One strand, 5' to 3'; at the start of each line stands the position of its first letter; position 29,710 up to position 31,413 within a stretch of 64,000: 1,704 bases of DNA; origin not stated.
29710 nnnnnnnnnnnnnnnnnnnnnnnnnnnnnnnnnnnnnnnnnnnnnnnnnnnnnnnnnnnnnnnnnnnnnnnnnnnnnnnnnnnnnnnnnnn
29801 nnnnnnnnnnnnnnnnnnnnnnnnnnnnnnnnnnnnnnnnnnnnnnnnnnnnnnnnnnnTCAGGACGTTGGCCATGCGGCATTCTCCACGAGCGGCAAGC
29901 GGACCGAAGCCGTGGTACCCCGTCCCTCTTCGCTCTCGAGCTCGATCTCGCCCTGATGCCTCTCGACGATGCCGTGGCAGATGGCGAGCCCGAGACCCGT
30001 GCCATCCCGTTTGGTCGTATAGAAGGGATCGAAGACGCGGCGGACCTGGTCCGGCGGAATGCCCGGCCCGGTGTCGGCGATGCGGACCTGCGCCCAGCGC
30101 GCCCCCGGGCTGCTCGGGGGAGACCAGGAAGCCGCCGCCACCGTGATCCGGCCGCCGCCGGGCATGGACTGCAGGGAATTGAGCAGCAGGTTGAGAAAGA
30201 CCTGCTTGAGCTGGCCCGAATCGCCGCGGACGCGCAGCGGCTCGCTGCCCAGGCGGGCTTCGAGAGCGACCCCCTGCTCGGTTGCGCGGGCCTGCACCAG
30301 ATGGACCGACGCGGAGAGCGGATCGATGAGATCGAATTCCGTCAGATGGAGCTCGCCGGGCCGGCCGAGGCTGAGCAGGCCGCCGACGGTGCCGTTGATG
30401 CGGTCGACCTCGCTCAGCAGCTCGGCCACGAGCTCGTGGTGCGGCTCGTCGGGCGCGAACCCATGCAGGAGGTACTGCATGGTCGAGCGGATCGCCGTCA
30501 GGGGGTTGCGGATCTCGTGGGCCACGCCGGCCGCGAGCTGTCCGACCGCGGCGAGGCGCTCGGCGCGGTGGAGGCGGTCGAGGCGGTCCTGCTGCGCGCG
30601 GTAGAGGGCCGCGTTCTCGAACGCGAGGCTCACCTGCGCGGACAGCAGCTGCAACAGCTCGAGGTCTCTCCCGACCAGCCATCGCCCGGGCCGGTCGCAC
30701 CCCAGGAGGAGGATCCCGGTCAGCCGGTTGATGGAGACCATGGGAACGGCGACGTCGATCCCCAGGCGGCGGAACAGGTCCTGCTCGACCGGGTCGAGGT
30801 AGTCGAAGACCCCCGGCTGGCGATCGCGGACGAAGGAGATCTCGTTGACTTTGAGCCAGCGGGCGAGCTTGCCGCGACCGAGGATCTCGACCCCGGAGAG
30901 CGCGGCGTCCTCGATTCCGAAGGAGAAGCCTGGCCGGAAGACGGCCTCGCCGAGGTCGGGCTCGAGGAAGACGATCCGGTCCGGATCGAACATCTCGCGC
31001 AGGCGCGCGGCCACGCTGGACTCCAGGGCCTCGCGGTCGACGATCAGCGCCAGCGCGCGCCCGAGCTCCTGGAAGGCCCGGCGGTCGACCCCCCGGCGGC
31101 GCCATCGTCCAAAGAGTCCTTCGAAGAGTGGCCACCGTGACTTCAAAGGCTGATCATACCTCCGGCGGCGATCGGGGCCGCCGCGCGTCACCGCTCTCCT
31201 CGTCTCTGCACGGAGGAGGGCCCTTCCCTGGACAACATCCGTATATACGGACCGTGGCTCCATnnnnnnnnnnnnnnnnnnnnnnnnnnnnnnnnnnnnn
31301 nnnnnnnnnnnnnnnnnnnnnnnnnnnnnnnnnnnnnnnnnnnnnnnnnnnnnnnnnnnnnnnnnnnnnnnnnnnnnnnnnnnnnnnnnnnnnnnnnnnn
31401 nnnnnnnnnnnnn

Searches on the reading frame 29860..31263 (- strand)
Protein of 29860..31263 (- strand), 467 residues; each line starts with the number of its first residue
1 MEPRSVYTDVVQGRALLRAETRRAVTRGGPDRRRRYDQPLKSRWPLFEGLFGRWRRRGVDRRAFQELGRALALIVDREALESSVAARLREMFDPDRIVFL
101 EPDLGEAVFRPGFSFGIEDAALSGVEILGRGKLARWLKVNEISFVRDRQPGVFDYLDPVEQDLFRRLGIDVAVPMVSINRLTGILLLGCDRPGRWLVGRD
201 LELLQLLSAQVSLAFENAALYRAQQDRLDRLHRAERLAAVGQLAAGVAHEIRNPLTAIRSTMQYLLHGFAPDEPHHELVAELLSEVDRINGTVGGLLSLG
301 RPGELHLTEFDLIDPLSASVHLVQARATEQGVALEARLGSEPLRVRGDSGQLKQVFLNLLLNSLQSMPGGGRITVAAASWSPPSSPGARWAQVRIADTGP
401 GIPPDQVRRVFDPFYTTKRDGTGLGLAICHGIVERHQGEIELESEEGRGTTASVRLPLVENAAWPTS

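Call 42: search_protein_families(library=pfam, proteins=[window:29860-31263:-], max_evalue=0.001)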
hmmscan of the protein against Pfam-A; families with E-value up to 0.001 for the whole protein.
window:29860-31263:- (467 aa): 5 families
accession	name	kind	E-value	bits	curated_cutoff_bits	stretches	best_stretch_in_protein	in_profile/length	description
PF02518.31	HATPase_c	-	9.4e-29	100.5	26.4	1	347-458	1-109/111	Histidine kinase-, DNA gyrase B-, and HSP90-like ATPase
PF00512.31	HisKA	-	1.6e-11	44.5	26.9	1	240-302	2-63/66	His Kinase A (phospho-acceptor) domain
PF01590.32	GAF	-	2.2e-07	31.9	22.4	1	81-214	6-132/133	GAF domain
PF13492.12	GAF_3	-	1.1e-05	26.2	27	1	85-217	10-129/129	GAF domain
PF13185.12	GAF_2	-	0.00071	20.2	28.6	0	167-216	91-136/136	GAF domain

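Call 97: search_protein_families(library=ncbifam, proteins=[window:29860-31263:-], max_evalue=0.00001)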
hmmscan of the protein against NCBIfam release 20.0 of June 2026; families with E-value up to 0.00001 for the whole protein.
window:29860-31263:- (467 aa): 73 families (the best 25 are shown)
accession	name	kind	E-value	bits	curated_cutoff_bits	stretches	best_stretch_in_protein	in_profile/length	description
NF008468.0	PRK11360.1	equivalog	4.2e-68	230.2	646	1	228-461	384-611/616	two-component system sensor histidine kinase AtoS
NF007688.0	PRK10364.1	equivalog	1.7e-63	215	479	1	208-458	209-451/460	two-component system sensor histidine kinase ZraS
NF010411.0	PRK13837.1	equivalog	1.2e-54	185.6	647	1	170-461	380-678/828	two-component system VirA-like sensor kinase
NF052574.1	HisKinEspCMyxo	equivalog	2e-41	142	1200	1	224-460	401-639/785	serine histidine kinase EspC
NF038348.1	T2SS_HK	subfamily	3.3e-40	138.1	450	2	281-458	403-573/574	histidine kinase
NF053867.1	SprKinKinDBac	equivalog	1.4e-39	136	775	1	230-460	276-499/500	sporulation kinase KinD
NF046020.1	HisKinCckABruc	equivalog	1.7e-37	128.8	1000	1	229-458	469-707/868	cell cycle histidine kinase CckA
NF046026.1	HisKinCckACaul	equivalog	2.8e-36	124.9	1000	1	229-462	291-536/678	cell cycle histidine kinase CckA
NF046044.1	PnpS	equivalog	1.4e-34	119.8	400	1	244-457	174-390/390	two-component system histidine kinase PnpS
NF052573.1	HisKinEspAMyxo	equivalog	2e-31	108.8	1400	1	229-460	373-613/755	serine histidine kinase EspA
TIGR02966.1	phoR_proteo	equivalog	7.3e-30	104.1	334.2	1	242-455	116-332/333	phosphate regulon sensor histidine kinase PhoR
NF033092.0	HK_WalK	equivalog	1.4e-29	103.2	725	1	244-457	376-593/594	cell wall metabolism sensor histidine kinase WalK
NF010076.0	PRK13557.1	subfamily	3.4e-29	101.7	631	1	226-462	149-398/540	histidine kinase famiy protein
NF047466.1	hybrid_RR_LvrB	exception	1.2e-28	100.4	500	1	216-458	125-376/377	hybrid histidine kinase/response regulator LvrB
NF041735.1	hist_kin_RppB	equivalog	1.5e-28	99.8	400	1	241-457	217-438/438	two-component system sensor histidine kinase RppB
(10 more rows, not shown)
